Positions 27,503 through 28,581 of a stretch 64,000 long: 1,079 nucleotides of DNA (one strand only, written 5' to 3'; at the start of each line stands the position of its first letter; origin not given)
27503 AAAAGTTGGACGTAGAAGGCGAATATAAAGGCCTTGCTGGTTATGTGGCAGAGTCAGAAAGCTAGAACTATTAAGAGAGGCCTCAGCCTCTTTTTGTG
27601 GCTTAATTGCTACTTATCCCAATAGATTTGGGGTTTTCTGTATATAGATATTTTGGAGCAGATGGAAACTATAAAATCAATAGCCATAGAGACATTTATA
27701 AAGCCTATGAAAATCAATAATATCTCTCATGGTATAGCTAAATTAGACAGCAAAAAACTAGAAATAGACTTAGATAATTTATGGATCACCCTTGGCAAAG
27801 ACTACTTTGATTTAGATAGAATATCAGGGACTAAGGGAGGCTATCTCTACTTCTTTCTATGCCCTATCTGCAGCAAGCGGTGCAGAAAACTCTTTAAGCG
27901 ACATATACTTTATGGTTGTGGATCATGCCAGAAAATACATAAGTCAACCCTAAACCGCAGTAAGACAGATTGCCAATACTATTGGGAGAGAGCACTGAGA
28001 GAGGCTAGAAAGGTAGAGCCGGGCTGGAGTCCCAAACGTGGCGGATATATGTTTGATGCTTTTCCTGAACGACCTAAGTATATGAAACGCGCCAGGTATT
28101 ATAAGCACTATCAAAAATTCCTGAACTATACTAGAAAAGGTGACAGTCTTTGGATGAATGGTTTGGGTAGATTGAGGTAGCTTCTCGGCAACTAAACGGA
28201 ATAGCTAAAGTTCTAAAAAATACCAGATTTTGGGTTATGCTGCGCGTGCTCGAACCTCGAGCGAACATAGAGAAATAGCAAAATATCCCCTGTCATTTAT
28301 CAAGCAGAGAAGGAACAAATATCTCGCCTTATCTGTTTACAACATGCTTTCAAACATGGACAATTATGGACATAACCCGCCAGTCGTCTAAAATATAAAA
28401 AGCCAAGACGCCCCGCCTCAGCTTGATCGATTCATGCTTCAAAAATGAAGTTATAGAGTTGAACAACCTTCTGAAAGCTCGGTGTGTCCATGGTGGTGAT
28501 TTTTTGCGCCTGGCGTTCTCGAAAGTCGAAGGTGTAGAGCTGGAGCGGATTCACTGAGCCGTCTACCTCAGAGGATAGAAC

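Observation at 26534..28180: Three-gene cargo block of unknown function directly downstream of the island origin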

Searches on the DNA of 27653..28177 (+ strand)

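Call 107: search_dna_similar(query=L047:10511-11095:+, collection=phages, mode=distant, max_rows=40, rows=spread, max_evalue=0.0001)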
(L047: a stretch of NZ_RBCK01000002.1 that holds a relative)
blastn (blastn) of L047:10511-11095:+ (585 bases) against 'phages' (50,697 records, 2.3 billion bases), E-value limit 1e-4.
Records with a match: 139; places in all: 151; records where one place covers at least 80% of the query: 14.
Best place of each record, by identity: 90-95% 33; 80-90% 84; 60-80% 22.
By first word of the organism name: Streptococcus 139.
By host as written in the record: Streptococcus mitis 3; Streptococcus pneumoniae 670 2; Streptococcus pneumoniae 23F/5 2; Streptococcus mitis P-44 2; Streptococcus oralis SK143 2; Streptococcus mitis SF100 2; Streptococcus pyogenes ERR485801 2; Streptococcus pyogenes MGAS10750 2; and 115 more.
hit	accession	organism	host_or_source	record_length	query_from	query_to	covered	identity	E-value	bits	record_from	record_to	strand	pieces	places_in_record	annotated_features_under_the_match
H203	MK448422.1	Streptococcus satellite phage Javan313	Streptococcus mitis CCUG_61082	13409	1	585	100%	89.7%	4e-130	1002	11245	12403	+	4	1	none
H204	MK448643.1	Streptococcus satellite phage Javan755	Streptococcus pneumoniae 15F/3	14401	1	585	94%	87.7%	2e-113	873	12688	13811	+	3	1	hypothetical protein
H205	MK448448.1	Streptococcus satellite phage Javan354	Streptococcus oralis DD16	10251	5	518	85%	89.5%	2e-90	715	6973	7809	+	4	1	none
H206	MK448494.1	Streptococcus satellite phage Javan432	Streptococcus pseudopneumoniae ...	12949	1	478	82%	82.9%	9e-157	558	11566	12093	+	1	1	none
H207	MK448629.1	Streptococcus satellite phage Javan742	Streptococcus pneumoniae 9V/5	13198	1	573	68%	90.6%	2e-50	545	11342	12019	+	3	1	hypothetical protein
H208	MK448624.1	Streptococcus satellite phage Javan737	Streptococcus pneumoniae 35F/2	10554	5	394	67%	87.2%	2e-71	496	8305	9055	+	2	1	none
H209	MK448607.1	Streptococcus satellite phage Javan720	Streptococcus pneumoniae SA73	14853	1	573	69%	81.2%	2e-64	459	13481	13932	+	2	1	hypothetical protein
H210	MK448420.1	Streptococcus satellite phage Javan309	Streptococcus mitis B6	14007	1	402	69%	79.7%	2e-115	422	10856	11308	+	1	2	none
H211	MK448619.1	Streptococcus satellite phage Javan732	Streptococcus pneumoniae 35C/3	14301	244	573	56%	88.9%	5e-122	443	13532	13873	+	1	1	hypothetical protein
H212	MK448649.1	Streptococcus satellite phage Javan760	Streptococcus pneumoniae USA31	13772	244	573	56%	85.8%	6e-109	399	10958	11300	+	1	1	hypothetical protein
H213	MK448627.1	Streptococcus satellite phage Javan740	Streptococcus pneumoniae 46/2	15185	244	573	56%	83.9%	1e-97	362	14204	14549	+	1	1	none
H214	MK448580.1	Streptococcus satellite phage Javan62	Streptococcus anginosus 1080_SANG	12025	319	542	23%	93.3%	2e-19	205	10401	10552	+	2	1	none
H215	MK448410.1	Streptococcus satellite phage Javan298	Streptococcus mitis 10712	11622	244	407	28%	74.7%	9e-24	116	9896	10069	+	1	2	none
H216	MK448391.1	Streptococcus satellite phage Javan267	Streptococcus infantis PRJNA179863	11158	11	127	20%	94.1%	3e-42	178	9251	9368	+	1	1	none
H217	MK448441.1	Streptococcus satellite phage Javan339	Streptococcus mitis U-o1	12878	508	585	13%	93.7%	9e-24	117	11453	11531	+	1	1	hypothetical protein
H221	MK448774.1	Streptococcus phage Javan487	Streptococcus pyogenes M1_GAS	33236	404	474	12%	80.3%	1e-8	66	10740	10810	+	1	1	none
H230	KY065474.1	Streptococcus phage IPP34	Streptococcus pneumoniae 18C/2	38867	515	573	10%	84.4%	1e-8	67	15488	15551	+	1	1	none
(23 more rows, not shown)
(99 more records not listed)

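Call 108: get_annotated_region(hit=H221, flank=2500)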
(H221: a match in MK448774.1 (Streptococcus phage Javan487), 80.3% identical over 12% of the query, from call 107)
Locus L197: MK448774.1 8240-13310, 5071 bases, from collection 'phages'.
description: Streptococcus phage Javan487, complete genome.
organism: Streptococcus phage Javan487 (NCBI taxid 2548202)
taxonomy: Viruses; Duplodnaviria; Heunggongvirae; Uroviricota; Caudoviricetes
host: Streptococcus pyogenes M1_GAS; source: -; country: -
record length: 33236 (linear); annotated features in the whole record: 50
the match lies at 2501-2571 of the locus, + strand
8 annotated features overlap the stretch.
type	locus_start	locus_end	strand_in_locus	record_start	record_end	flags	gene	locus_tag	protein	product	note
CDS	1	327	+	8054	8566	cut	-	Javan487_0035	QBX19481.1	hypothetical protein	FIG040428: Phage-associated protein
CDS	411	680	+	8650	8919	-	-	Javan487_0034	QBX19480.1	hypothetical protein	-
CDS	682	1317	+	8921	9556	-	-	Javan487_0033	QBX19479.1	hypothetical protein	-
CDS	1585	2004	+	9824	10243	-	-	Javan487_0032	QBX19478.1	hypothetical protein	FIG021474: Phage protein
CDS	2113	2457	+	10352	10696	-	-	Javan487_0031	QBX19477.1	HNH homing endonuclease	-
CDS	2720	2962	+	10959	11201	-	-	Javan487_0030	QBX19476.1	hypothetical protein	FIG018599: Phage-associated protein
CDS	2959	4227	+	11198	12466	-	-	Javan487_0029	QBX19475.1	portal protein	Phage portal protein; Phage capsid and scaffold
CDS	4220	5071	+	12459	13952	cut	-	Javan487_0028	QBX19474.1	hypothetical protein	-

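Call 109: get_annotated_region(hit=H230, flank=2500)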
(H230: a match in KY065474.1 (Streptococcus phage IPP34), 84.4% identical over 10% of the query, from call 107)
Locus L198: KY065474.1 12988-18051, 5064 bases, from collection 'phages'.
description: Streptococcus phage IPP34, complete genome.
organism: Streptococcus phage IPP34 (NCBI taxid 1916173)
taxonomy: Viruses; Duplodnaviria; Heunggongvirae; Uroviricota; Caudoviricetes
host: Streptococcus pneumoniae 18C/2; source: -; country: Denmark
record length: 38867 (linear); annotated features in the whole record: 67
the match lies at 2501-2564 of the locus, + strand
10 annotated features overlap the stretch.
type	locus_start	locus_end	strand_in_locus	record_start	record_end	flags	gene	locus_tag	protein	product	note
CDS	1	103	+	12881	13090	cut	-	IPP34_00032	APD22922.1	hypothetical protein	-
CDS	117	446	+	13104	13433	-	-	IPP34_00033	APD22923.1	hypothetical protein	-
CDS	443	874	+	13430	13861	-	-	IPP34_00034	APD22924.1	holliday junction resolvase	-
CDS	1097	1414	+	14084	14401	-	-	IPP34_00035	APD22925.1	hypothetical protein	gp24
CDS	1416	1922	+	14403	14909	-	-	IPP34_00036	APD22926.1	hypothetical protein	-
CDS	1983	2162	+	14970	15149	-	-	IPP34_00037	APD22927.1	hypothetical protein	-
CDS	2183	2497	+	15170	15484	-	-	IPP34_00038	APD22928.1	hypothetical protein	-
CDS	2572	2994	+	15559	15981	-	-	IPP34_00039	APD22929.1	hypothetical protein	-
CDS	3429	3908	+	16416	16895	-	-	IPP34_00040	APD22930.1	terminase small subunit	-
CDS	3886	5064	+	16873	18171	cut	-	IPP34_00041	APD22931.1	terminase large subunit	terminase, large subunit, pbsx family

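Call 118: search_dna_similar(query=L099:9580-10570:+, collection=phages, mode=distant, max_rows=20, max_evalue=0.001)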
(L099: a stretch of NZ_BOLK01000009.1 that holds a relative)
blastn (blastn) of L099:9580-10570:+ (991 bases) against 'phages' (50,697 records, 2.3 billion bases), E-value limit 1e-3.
No match.

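Call 119: search_dna_similar(query=L151:9394-10120:+, collection=phages, mode=distant, max_rows=20, max_evalue=0.001)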
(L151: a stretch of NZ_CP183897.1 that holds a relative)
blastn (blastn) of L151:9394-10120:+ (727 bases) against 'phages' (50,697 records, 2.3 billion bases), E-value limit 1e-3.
Records with a match: 7; places in all: 8; records where one place covers at least 80% of the query: 0.
Best place of each record, by identity: 80-90% 7.
By first word of the organism name: Staphylococcus 7.
By host as written in the record: Staphylococcus carnosus TM300 4; Staphylococcus aureus 2; - 1.
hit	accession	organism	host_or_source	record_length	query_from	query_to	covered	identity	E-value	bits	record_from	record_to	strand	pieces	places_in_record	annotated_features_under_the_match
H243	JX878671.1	Staphylococcus phage JD007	Staphylococcus aureus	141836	393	435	6%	86.0%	4e-4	52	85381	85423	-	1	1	none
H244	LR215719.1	Staphylococcus phage Stab21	-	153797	393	435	6%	86.0%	4e-4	52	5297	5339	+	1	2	repeat_region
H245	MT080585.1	Staphylococcus phage vB_SauM_EW18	Staphylococcus carnosus TM300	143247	393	435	6%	86.0%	4e-4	52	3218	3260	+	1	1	record has no annotation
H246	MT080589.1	Staphylococcus phage vB_SauM_EW26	Staphylococcus carnosus TM300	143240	393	435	6%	86.0%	4e-4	52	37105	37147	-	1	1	record has no annotation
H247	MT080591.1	Staphylococcus phage vB_SauM_EW29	Staphylococcus carnosus TM300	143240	393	435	6%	86.0%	4e-4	52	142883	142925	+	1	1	record has no annotation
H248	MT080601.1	Staphylococcus phage vB_SauM_EW72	Staphylococcus carnosus TM300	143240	393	435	6%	86.0%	4e-4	52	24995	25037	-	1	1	record has no annotation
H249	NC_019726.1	Staphylococcus phage JD007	Staphylococcus aureus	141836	393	435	6%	86.0%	4e-4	52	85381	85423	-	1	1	none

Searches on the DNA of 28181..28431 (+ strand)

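Call 100: search_dna_similar(query=window:28181-28431:+, collection=phages, mode=distant, max_rows=30, rows=spread, max_evalue=0.001)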
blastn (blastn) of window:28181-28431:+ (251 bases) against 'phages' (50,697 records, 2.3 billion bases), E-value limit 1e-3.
Records with a match: 16; places in all: 20; records where one place covers at least 80% of the query: 1.
Best place of each record, by identity: 90-95% 3; 80-90% 5; 60-80% 8.
By first word of the organism name: Streptococcus 16.
By host as written in the record: Streptococcus cristatus CC5A 1; Streptococcus mitis 60 1; Streptococcus anginosus 1080_SANG 1; Streptococcus mitis CCUG_61082 1; Streptococcus mitis P-44 1; Streptococcus pneumoniae 23F/5 1; Streptococcus oralis DD16 1; Streptococcus pneumoniae 35F/2 1; and 8 more.
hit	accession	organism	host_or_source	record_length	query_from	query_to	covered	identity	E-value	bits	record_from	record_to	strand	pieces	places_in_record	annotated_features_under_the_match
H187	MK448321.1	Streptococcus satellite phage Javan114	Streptococcus cristatus CC5A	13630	1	251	100%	82.9%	6e-66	256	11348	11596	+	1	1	none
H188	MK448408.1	Streptococcus satellite phage Javan296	Streptococcus mitis 60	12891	72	247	70%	72.6%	6e-15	86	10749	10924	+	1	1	none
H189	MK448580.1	Streptococcus satellite phage Javan62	Streptococcus anginosus 1080_SANG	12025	1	151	60%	82.9%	5e-35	152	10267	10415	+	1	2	none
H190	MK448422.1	Streptococcus satellite phage Javan313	Streptococcus mitis CCUG_61082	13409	72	162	36%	75.3%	4e-5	55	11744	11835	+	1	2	none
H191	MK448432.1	Streptococcus satellite phage Javan327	Streptococcus mitis P-44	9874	69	159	36%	74.2%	4e-5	54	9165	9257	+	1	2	none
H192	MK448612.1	Streptococcus satellite phage Javan725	Streptococcus pneumoniae 23F/5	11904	165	247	33%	80.7%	9e-13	79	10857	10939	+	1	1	hypothetical protein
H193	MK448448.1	Streptococcus satellite phage Javan354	Streptococcus oralis DD16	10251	68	154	35%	76.4%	9e-7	60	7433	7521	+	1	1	none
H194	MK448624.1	Streptococcus satellite phage Javan737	Streptococcus pneumoniae 35F/2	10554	72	154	33%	77.4%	9e-7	60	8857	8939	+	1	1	none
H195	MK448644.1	Streptococcus satellite phage Javan756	Streptococcus pneumoniae BM4200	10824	72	154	33%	77.4%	9e-7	60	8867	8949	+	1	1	none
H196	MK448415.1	Streptococcus satellite phage Javan302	Streptococcus mitis 18_56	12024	72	154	33%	76.5%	4e-5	54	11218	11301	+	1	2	none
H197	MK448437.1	Streptococcus satellite phage Javan334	Streptococcus mitis SK569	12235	69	132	25%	80.0%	1e-4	53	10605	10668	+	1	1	none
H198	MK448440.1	Streptococcus satellite phage Javan338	Streptococcus mitis SK616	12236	69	132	25%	80.0%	1e-4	53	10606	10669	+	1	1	none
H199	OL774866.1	Streptococcus phage MissG2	Streptococcus mitis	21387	72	132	24%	79.0%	5e-4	51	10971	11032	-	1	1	none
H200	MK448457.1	Streptococcus satellite phage Javan368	Streptococcus oralis U-o2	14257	68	103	14%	91.7%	1e-4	53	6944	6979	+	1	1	none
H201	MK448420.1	Streptococcus satellite phage Javan309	Streptococcus mitis B6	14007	72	103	13%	93.8%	5e-4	50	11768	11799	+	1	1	none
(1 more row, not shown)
